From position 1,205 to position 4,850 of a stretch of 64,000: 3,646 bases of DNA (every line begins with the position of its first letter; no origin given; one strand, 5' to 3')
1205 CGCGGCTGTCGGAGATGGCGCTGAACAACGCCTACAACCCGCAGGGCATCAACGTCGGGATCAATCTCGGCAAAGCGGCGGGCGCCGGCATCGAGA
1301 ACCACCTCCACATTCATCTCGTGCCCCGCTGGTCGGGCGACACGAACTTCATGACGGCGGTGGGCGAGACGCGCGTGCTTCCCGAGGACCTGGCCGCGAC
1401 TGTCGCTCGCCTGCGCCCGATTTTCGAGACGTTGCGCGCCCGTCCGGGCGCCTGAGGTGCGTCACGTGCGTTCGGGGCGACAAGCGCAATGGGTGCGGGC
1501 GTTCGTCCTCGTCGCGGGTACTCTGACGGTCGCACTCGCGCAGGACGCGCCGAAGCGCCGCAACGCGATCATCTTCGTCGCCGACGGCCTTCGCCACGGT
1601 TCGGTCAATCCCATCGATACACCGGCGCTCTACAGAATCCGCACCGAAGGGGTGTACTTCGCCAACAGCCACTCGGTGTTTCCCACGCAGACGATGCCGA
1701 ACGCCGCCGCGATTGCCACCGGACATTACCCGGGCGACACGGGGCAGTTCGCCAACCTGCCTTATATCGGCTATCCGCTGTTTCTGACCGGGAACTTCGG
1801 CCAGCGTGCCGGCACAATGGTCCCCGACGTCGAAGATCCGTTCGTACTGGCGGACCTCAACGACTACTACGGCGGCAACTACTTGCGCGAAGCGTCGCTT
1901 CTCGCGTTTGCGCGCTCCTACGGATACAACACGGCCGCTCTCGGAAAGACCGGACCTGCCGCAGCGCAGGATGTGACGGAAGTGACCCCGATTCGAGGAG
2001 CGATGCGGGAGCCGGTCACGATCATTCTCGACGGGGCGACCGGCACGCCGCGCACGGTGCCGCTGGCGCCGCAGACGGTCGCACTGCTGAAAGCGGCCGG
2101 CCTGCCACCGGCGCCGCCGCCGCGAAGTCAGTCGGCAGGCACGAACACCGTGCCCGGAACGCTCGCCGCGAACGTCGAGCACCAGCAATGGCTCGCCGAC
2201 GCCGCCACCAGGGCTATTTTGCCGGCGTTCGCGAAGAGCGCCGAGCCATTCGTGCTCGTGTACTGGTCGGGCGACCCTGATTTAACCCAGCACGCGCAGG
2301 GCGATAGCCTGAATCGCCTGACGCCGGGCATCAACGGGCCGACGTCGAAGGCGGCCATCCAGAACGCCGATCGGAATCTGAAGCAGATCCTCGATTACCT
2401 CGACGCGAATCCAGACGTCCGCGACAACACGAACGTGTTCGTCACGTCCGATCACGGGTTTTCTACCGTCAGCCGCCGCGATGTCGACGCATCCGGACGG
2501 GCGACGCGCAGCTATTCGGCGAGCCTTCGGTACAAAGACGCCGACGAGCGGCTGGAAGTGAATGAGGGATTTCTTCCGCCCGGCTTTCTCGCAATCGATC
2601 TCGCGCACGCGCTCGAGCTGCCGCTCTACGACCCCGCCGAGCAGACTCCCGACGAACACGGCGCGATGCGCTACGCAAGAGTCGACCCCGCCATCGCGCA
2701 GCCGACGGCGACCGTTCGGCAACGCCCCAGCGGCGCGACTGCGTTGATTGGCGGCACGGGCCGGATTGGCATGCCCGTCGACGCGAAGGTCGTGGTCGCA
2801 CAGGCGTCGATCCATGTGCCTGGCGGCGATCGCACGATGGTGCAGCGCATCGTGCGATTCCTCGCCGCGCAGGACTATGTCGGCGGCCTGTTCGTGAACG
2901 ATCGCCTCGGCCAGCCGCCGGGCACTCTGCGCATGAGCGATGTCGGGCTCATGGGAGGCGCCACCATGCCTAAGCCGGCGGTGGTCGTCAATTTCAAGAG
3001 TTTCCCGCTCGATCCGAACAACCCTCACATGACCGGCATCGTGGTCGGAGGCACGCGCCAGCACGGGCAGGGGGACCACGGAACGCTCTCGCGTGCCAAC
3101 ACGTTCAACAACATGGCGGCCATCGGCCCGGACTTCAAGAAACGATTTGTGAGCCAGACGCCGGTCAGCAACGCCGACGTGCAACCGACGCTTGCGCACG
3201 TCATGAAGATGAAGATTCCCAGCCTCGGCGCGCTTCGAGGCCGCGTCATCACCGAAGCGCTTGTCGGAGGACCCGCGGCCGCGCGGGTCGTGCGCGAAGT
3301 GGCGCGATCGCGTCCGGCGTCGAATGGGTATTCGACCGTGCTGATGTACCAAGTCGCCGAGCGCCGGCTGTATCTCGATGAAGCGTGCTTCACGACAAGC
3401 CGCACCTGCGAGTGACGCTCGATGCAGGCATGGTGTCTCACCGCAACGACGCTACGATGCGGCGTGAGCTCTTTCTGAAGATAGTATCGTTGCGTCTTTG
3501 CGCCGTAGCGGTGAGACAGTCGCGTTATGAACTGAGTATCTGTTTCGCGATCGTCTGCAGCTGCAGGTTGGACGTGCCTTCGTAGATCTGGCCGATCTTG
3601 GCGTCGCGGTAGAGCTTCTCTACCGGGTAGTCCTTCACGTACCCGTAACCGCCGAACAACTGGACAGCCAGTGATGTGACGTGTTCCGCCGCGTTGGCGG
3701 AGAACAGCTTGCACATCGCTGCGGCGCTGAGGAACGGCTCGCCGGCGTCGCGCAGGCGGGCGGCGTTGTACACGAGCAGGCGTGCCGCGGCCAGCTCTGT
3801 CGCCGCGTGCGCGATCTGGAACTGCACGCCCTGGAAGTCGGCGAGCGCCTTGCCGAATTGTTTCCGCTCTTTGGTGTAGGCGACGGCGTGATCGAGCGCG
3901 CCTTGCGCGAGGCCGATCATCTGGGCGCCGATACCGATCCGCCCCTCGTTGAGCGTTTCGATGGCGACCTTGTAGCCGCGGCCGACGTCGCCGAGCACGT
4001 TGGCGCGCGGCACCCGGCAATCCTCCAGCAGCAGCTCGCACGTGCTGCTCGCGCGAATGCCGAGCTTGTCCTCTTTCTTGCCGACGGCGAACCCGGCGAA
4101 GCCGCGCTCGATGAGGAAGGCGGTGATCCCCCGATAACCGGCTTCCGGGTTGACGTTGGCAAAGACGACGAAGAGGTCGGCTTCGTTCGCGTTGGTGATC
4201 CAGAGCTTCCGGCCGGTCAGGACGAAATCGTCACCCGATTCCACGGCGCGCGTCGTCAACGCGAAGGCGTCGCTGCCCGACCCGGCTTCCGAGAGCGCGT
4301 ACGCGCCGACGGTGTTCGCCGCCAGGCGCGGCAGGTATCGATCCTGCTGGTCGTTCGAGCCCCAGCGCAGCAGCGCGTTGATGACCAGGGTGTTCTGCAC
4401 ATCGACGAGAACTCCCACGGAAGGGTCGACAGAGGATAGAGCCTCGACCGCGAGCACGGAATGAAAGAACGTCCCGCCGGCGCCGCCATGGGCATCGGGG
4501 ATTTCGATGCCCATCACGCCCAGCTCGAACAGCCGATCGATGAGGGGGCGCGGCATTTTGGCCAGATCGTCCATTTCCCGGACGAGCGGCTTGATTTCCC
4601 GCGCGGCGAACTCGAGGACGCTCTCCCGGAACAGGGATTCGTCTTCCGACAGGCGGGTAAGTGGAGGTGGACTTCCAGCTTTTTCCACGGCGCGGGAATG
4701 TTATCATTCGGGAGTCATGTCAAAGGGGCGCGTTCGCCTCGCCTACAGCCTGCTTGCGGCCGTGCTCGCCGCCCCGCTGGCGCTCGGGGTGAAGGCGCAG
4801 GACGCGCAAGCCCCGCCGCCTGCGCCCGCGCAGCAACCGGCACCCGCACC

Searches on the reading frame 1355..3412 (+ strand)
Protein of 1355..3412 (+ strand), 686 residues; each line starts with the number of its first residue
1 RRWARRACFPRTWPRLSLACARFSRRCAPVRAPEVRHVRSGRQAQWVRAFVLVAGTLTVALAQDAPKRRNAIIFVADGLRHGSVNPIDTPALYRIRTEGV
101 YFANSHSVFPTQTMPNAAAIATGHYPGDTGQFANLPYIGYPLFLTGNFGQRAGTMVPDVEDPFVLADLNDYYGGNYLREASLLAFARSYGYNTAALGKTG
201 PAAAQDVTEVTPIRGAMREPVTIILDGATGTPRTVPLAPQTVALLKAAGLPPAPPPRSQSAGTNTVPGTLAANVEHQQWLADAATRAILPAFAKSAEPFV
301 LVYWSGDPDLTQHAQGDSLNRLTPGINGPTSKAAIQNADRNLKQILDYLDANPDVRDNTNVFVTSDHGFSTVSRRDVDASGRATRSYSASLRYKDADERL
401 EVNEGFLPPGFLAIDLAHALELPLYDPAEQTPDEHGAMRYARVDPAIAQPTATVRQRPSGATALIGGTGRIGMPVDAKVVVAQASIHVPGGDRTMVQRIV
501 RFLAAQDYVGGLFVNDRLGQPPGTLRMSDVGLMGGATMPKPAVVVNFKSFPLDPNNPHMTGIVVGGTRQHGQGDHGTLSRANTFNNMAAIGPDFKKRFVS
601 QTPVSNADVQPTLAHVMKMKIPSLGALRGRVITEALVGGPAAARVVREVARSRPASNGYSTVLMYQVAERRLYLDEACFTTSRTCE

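Call 32: search_protein_families(library=pfam, proteins=[window:1355-3412:+], max_evalue=0.001)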
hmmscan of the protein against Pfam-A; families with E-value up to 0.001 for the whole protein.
window:1355-3412:+ (686 aa): 2 families
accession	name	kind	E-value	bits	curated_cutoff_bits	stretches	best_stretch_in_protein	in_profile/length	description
PF01663.27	Phosphodiest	-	6.4e-28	98.8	23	1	72-374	2-226/342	Type I phosphodiesterase / nucleotide pyrophosphatase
PF00884.28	Sulfatase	-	3.6e-09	36.8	25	0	334-373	209-247/301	Sulfatase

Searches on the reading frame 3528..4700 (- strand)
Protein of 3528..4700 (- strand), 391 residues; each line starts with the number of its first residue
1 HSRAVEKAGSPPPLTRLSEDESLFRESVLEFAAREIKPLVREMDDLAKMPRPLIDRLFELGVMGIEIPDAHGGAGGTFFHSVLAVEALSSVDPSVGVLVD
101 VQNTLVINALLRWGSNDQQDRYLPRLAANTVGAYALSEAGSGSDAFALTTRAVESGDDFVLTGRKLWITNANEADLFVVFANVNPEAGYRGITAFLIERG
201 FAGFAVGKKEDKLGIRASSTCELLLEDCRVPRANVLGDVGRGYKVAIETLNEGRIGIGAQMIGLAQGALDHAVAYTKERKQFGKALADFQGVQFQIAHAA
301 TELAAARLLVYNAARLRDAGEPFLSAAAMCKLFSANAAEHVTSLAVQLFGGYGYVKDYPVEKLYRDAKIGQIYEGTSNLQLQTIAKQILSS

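Call 32: search_protein_families(library=pfam, proteins=[window:3528-4700:-], max_evalue=0.001)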
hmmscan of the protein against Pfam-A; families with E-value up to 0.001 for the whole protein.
window:3528-4700:- (391 aa): 5 families
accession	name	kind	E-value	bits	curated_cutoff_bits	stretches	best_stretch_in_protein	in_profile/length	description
PF00441.29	Acyl-CoA_dh_1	-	2.6e-53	180.7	22.4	1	240-389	1-150/150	Acyl-CoA dehydrogenase, C-terminal domain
PF02771.21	Acyl-CoA_dh_N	-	2.5e-31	108.8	22.9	1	18-128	1-111/113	Acyl-CoA dehydrogenase, N-terminal domain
PF08028.16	Acyl-CoA_dh_2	-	7.3e-27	94.7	22.7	1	255-377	1-133/134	Acyl-CoA dehydrogenase, C-terminal domain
PF02770.24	Acyl-CoA_dh_M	-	8.6e-23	80.8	33.3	1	133-228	1-97/97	Acyl-CoA dehydrogenase, middle domain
PF22924.1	ACOX_C_alpha1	-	0.00019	21.7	27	0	322-388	102-168/169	Acyl-CoA oxidase, C-alpha1 domain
